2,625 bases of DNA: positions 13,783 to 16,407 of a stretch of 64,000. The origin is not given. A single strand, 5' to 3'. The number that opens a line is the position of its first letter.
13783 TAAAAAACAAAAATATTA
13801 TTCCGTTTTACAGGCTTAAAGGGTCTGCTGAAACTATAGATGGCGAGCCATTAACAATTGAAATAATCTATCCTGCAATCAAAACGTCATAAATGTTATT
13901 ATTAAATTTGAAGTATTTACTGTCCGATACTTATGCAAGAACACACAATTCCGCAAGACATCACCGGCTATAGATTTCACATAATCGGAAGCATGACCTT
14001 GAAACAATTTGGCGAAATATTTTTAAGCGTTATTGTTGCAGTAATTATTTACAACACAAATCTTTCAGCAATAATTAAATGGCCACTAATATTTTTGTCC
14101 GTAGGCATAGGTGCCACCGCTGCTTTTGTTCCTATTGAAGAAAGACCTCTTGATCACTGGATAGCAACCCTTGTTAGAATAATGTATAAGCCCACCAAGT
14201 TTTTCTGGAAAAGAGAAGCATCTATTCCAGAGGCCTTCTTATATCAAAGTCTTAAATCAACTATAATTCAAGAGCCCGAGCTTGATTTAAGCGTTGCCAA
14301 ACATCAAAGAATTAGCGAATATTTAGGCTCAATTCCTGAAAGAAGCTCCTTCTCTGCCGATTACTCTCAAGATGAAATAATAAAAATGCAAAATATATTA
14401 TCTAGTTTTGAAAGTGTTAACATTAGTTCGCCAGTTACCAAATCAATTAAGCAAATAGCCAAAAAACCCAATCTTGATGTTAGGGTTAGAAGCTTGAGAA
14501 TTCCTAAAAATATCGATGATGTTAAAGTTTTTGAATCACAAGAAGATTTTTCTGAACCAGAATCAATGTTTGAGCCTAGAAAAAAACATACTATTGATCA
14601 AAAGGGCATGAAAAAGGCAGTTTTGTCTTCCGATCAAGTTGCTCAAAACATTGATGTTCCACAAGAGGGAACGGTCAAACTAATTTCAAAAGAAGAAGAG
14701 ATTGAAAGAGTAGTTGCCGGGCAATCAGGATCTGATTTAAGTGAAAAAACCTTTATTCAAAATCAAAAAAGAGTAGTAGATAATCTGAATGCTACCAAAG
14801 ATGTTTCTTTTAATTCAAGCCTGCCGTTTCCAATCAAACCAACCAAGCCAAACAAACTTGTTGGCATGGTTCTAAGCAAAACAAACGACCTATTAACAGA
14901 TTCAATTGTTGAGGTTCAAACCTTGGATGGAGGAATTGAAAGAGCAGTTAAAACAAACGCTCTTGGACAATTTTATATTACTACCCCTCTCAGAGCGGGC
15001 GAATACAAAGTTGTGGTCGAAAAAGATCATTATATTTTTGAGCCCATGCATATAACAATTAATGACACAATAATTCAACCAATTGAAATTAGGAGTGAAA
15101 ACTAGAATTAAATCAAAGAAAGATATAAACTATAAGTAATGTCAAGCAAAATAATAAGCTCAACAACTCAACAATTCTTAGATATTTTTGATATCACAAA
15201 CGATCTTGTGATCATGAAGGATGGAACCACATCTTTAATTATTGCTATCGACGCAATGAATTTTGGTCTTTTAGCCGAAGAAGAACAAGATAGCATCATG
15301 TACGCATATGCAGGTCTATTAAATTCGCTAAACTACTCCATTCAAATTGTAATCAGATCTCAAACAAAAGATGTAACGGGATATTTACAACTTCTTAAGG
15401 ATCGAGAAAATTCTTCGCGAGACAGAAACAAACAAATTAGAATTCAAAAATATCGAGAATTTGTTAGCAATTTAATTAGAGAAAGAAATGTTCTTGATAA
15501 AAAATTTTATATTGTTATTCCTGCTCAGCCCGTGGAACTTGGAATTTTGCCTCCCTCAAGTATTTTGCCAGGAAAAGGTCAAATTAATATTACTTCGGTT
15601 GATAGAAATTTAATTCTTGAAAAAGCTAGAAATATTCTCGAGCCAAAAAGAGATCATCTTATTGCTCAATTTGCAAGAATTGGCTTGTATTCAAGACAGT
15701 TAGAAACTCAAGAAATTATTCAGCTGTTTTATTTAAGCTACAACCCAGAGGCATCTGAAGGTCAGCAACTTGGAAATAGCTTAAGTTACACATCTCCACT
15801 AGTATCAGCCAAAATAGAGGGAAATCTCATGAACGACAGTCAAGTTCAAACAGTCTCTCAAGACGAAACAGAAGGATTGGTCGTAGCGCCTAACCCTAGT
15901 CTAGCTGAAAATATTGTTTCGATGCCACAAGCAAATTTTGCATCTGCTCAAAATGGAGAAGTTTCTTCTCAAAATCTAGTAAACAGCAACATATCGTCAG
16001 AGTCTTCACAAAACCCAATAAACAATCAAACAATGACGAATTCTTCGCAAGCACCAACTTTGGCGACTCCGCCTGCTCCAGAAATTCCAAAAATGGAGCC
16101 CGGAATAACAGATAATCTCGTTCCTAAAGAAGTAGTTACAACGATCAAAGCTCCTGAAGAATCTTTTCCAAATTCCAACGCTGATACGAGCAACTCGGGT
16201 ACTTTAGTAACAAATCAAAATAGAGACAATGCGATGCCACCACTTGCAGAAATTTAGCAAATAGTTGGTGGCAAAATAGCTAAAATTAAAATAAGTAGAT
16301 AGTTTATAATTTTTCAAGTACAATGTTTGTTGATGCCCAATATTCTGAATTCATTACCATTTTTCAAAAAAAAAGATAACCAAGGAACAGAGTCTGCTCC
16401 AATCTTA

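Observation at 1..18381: Type IV secretion-like gene cluster with monoderm architecture, immediately upstream of dnaA/oriC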

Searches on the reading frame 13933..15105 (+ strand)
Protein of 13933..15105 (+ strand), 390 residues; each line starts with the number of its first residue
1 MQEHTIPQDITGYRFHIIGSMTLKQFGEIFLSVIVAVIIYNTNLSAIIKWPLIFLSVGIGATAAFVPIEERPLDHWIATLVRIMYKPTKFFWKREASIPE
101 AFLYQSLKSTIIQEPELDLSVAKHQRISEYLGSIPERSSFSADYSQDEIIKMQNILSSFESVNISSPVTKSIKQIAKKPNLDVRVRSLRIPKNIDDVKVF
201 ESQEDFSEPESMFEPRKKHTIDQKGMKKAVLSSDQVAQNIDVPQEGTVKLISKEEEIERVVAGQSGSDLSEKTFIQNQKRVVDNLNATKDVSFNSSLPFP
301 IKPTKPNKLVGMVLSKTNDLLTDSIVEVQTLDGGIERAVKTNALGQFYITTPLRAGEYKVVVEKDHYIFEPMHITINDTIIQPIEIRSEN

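Call 5: search_protein_families(library=pfam, proteins=[window:13933-15105:+], max_evalue=0.1)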
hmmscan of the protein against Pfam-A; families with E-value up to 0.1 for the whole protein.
window:13933-15105:+ (390 aa): 3 families
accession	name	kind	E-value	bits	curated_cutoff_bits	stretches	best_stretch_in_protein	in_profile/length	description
PF12666.12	PrgI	-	3.9e-06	27.7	27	1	6-90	2-89/91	PrgI family protein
PF13620.12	CarboxypepD_reg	-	2.7e-05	24.8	32.3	1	309-367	2-59/82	Carboxypeptidase regulatory-like domain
PF09430.16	EMC7_beta-sandw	-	0.002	18.8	26.6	1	330-380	13-63/122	ER membrane protein complex subunit 7, beta-sandwich domain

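Call 6: search_protein_families(library=ncbifam, proteins=[window:13933-15105:+], max_evalue=0.1)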
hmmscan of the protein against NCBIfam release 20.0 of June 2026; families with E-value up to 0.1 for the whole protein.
window:13933-15105:+ (390 aa): 1 family
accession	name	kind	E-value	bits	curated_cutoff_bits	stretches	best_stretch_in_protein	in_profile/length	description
NF003645.0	PRK05286.1-2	equivalog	0.091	11.6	366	0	141-183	152-192/359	quinone-dependent dihydroorotate dehydrogenase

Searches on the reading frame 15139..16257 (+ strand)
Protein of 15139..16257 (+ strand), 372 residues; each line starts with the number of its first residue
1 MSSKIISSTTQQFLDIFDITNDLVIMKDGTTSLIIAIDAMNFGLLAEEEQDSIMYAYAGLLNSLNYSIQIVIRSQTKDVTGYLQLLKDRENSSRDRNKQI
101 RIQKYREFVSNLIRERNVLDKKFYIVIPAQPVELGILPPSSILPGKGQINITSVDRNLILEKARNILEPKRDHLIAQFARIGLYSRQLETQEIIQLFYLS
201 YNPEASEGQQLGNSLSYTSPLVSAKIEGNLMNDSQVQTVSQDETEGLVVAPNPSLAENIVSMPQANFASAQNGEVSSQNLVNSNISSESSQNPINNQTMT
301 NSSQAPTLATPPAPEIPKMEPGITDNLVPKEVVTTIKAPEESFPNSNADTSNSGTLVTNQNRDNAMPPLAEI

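Call 5: search_protein_families(library=pfam, proteins=[window:15139-16257:+], max_evalue=0.1)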
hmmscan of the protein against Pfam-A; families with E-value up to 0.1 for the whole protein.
window:15139-16257:+ (372 aa): 0 families

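Call 6: search_protein_families(library=ncbifam, proteins=[window:15139-16257:+], max_evalue=0.1)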
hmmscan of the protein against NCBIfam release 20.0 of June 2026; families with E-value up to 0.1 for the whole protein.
window:15139-16257:+ (372 aa): 2 families
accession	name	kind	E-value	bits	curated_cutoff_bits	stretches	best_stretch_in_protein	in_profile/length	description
NF045975.1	VirB4_plasma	equivalog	3.4e-07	28.4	590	1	10-130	104-236/894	Mbov_0397 family ICE element conjugal transfer ATPase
NF041427.1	TrsD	subfamily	0.0002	21.2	200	1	17-126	22-141/201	TrsD/TraD family conjugative transfer protein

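Call 86: search_solved_structures(query=window:15139-16257:+, max_evalue=1)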
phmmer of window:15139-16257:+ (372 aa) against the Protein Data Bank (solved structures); distinct sequences matched with E-value up to 1: 0.
